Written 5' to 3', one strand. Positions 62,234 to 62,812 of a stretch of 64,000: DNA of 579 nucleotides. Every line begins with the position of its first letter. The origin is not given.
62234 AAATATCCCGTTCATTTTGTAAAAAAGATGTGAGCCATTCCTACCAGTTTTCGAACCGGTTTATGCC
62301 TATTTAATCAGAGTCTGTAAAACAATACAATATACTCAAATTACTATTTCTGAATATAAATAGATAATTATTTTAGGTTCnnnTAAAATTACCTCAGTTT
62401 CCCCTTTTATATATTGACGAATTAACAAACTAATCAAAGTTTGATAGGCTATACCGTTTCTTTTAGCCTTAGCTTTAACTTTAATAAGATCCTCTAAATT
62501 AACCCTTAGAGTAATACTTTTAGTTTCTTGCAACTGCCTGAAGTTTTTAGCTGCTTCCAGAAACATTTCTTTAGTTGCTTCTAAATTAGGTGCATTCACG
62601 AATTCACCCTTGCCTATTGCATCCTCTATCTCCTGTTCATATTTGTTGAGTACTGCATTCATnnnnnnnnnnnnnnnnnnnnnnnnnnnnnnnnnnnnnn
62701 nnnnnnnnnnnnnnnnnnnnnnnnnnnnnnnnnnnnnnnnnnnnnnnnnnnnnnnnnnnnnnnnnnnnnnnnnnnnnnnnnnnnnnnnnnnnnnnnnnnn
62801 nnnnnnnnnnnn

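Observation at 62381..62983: BrnT toxin and BrnA antitoxin fused into one ORF across a C7 homopolymer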

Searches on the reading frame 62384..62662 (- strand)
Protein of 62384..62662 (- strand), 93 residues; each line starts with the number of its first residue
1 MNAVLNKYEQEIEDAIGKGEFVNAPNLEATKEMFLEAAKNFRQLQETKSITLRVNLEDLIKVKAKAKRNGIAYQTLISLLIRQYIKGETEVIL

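Call 50: find_homologous_proteins(query=window:62384-62662:-, max_evalue=0.001)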
Query seq(93 aa) (93 aa): 243 proteins with E <= 0.001 among 248 candidates; the best 120 are listed.
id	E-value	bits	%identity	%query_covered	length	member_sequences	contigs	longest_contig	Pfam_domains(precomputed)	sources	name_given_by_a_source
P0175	7.3e-45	168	90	100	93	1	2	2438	PF12441.15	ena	-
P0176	7.9e-45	168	91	100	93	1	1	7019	PF12441.15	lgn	-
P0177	1.2e-44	167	90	100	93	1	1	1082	PF12441.15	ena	-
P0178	3.9e-44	165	89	100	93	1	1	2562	PF12441.15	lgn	-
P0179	9.4e-44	164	87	100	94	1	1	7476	PF12441.15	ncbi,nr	ncbi:MAG: antitoxin [Candidatus Levybacteria bacterium]|nr:antitoxin [Candidatus Levybacteria bacter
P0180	9.5e-44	164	87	100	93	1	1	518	PF12441.15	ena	-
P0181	1.2e-43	164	86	100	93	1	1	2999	PF12441.15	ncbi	-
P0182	1.4e-43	164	89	100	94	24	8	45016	PF12441.15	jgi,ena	-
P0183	1.6e-43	163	90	100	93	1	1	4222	PF12441.15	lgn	-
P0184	2.3e-43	163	87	100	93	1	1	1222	PF12441.15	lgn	-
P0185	2.3e-43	163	85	100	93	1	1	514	PF12441.15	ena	-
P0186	2.4e-43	163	87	100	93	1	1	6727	PF12441.15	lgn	-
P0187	2.6e-43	163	88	100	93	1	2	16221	PF12441.15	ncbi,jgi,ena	-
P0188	2.8e-43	163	87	100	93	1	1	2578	PF12441.15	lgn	-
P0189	5.2e-43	162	90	100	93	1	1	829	PF12441.15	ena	-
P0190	6.7e-43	161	87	100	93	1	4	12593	PF12441.15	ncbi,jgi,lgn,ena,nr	ncbi:hypothetical protein KJ980_00960 [Patescibacteria group bacterium]|nr:hypothetical protein [Pat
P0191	7.5e-43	161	87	100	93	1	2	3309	PF12441.15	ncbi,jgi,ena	-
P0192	7.6e-43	161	87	100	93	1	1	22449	PF12441.15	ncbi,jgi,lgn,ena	-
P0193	8.9e-43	161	87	100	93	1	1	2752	PF12441.15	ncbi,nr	ncbi:MAG: hypothetical protein Q8P87_00045 [bacterium]|nr:hypothetical protein [bacterium]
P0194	1.0e-42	161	86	100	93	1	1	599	PF12441.15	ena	-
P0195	1.0e-42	161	86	100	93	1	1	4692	PF12441.15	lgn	-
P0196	1.2e-42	161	87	98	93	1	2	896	PF12441.15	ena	-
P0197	1.4e-42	160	87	100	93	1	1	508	PF12441.15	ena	-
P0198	1.6e-42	160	84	100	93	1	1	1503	PF12441.15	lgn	-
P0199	1.8e-42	160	86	100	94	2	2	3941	PF12441.15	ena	-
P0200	1.8e-42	160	86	100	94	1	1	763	PF12441.15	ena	-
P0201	2.3e-42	160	85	100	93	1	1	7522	PF12441.15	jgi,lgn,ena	-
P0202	3.2e-42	159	88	97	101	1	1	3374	PF12441.15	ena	-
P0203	3.4e-42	159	86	100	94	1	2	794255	PF12441.15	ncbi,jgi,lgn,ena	-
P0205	7.0e-42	158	85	100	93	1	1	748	PF12441.15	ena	-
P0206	7.2e-42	158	84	100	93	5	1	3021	PF12441.15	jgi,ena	-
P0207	9.5e-42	158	85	100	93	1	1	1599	PF12441.15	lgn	-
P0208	1.1e-41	158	84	100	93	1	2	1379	PF12441.15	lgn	-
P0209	1.3e-41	157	84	100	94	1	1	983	PF12441.15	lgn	-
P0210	1.5e-41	157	85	100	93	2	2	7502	PF12441.15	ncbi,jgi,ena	-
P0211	1.5e-41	157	85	100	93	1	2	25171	PF12441.15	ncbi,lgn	-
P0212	1.8e-41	157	85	100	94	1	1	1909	PF12441.15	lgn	-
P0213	2.7e-41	156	81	100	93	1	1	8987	PF12441.15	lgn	-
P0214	3.5e-41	156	84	100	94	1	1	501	PF12441.15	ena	-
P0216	3.9e-41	156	83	100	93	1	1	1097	PF12441.15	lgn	-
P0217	4.1e-41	156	87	100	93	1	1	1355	PF12441.15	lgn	-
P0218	1.2e-40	154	82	100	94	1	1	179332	PF12441.15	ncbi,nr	ncbi:antitoxin [Candidatus Daviesbacteria bacterium]|nr:antitoxin [Candidatus Daviesbacteria bacteri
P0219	1.2e-40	154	84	100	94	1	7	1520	PF12441.15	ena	-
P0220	1.3e-40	154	84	100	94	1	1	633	PF12441.15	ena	-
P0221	2.1e-40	153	81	100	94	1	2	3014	PF12441.15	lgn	-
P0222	2.2e-40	153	85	100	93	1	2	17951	PF12441.15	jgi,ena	jgi:predicted DNA binding CopG/RHH family protein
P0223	3.5e-40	153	83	100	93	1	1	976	PF12441.15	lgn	-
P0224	5.0e-40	152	81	100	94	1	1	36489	PF12441.15,PF14384.13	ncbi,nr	ncbi:hypothetical protein HYU93_01580 [Candidatus Daviesbacteria bacterium]|nr:hypothetical protein 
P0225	5.9e-40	152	82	100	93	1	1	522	PF12441.15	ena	-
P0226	1.2e-39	151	82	100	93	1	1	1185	PF12441.15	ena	-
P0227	1.3e-39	151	82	100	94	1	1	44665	PF12441.15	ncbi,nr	ncbi:MAG: hypothetical protein HY429_03680 [Candidatus Levybacteria bacterium]|nr:hypothetical prote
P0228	1.7e-39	151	86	97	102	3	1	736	PF12441.15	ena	-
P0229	1.9e-39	150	80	100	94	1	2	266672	PF12441.15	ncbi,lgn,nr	ncbi:antitoxin [Candidatus Daviesbacteria bacterium]|nr:antitoxin [Candidatus Daviesbacteria bacteri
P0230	2.0e-39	150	81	100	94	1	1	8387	PF12441.15,PF14384.13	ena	-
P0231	2.0e-39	150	82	100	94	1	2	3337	PF12441.15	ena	-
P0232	3.2e-39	150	80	100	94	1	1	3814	PF12441.15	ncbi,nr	ncbi:MAG: hypothetical protein Q7R49_07160 [Candidatus Daviesbacteria bacterium]|nr:hypothetical pro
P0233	3.4e-39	150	81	100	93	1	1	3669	PF12441.15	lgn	-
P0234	3.4e-39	150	82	100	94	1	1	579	PF12441.15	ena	-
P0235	3.8e-39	149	78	100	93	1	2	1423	PF12441.15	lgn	-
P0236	4.3e-39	149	81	100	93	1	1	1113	PF12441.15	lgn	-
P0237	8.0e-39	148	78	100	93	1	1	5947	PF12441.15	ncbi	-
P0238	9.9e-39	148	77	100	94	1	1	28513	PF12441.15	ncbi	ncbi:MAG: hypothetical protein V1808_02050 [Candidatus Daviesbacteria bacterium]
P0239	1.1e-38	148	83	100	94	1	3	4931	PF12441.15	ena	-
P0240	1.3e-38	148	81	100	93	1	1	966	PF12441.15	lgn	-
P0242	2.1e-38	147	78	100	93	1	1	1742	PF12441.15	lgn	-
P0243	2.8e-38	147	80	100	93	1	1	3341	PF12441.15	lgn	-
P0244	3.9e-38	146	80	100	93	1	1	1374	PF12441.15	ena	-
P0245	4.5e-38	146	80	100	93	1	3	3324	PF12441.15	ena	-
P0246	4.9e-38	146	80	100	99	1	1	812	PF12441.15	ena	-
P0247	6.7e-38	146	82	97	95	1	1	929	PF12441.15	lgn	-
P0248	1.1e-37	145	80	100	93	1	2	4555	PF12441.15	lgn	-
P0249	1.4e-37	144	75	100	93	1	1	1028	PF12441.15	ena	-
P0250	1.4e-37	144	75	100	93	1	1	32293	PF12441.15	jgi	jgi:predicted DNA binding CopG/RHH family protein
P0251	1.7e-37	144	76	100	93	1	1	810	PF12441.15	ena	-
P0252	1.8e-37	144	74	100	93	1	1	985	PF12441.15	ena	-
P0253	1.9e-37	144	76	100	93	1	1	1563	PF12441.15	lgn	-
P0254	2.2e-37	144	77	100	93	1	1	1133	PF12441.15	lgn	-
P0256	4.7e-37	143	76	100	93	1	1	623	PF12441.15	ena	-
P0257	6.4e-37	142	75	100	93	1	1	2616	PF12441.15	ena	-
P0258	8.2e-37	142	75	100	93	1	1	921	PF12441.15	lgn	-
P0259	8.7e-37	142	75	100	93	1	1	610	PF12441.15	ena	-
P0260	8.9e-37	142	73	100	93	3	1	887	PF12441.15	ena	-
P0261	1.0e-36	142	72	100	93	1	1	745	PF12441.15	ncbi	-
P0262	1.1e-36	142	73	100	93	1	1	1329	PF12441.15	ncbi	-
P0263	1.1e-36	142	74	100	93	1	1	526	PF12441.15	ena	-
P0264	1.2e-36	142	73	100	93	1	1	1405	PF12441.15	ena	-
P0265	1.4e-36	141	73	100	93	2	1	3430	PF12441.15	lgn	-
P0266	1.4e-36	141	76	100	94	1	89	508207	PF12441.15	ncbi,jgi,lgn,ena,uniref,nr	ncbi:MAG: hypothetical protein UU05_C0045G0003 [Candidatus Curtissbacteria bacterium GW2011_GWA1_40_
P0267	1.5e-36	141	73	100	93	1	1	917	PF12441.15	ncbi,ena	-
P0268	1.5e-36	141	73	100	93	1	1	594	PF12441.15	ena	-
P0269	1.7e-36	141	74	100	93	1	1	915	PF12441.15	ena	-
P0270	1.7e-36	141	72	100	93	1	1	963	PF12441.15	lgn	-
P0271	1.8e-36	141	73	100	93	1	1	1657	PF12441.15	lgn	-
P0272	1.8e-36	141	72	100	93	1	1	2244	PF12441.15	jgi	jgi:predicted DNA binding CopG/RHH family protein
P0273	2.2e-36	141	71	100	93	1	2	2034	PF12441.15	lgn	-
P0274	2.2e-36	141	73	100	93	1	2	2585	PF12441.15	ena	-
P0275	2.5e-36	141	75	100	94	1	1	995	PF12441.15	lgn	-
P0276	2.7e-36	140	75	100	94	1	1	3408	PF12441.15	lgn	-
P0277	3.0e-36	140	71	100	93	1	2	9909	PF12441.15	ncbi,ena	-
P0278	3.2e-36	140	74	100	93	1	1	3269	PF12441.15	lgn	-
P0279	3.3e-36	140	76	100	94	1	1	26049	PF12441.15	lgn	-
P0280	3.4e-36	140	75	100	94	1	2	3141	PF12441.15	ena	-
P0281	3.7e-36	140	77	100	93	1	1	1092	PF12441.15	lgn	-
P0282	4.3e-36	140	72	100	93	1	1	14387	PF12441.15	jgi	-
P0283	4.7e-36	140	73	100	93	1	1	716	PF12441.15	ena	-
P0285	6.5e-36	139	73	100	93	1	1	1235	PF12441.15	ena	-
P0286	6.6e-36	139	72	100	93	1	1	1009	PF12441.15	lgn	-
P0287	6.8e-36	139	73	100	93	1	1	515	PF12441.15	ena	-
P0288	6.8e-36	139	74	100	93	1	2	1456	PF12441.15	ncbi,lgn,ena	-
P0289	7.0e-36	139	71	100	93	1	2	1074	PF12441.15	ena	-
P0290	9.4e-36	139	72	100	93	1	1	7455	PF12441.15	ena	-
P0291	1.1e-35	138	75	100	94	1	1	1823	PF12441.15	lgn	-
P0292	1.2e-35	138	71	100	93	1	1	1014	PF12441.15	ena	-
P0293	1.5e-35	138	73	100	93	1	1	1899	PF12441.15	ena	-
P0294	1.5e-35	138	70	100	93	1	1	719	PF12441.15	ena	-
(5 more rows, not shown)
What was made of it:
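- On BrnA / CopG_antitoxin (PF14384 / PF12441): Nearly all of the 120 close stand-alone homologues listed carry a precomputed PF12441 hit, and two also carry PF14384 (call 50).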
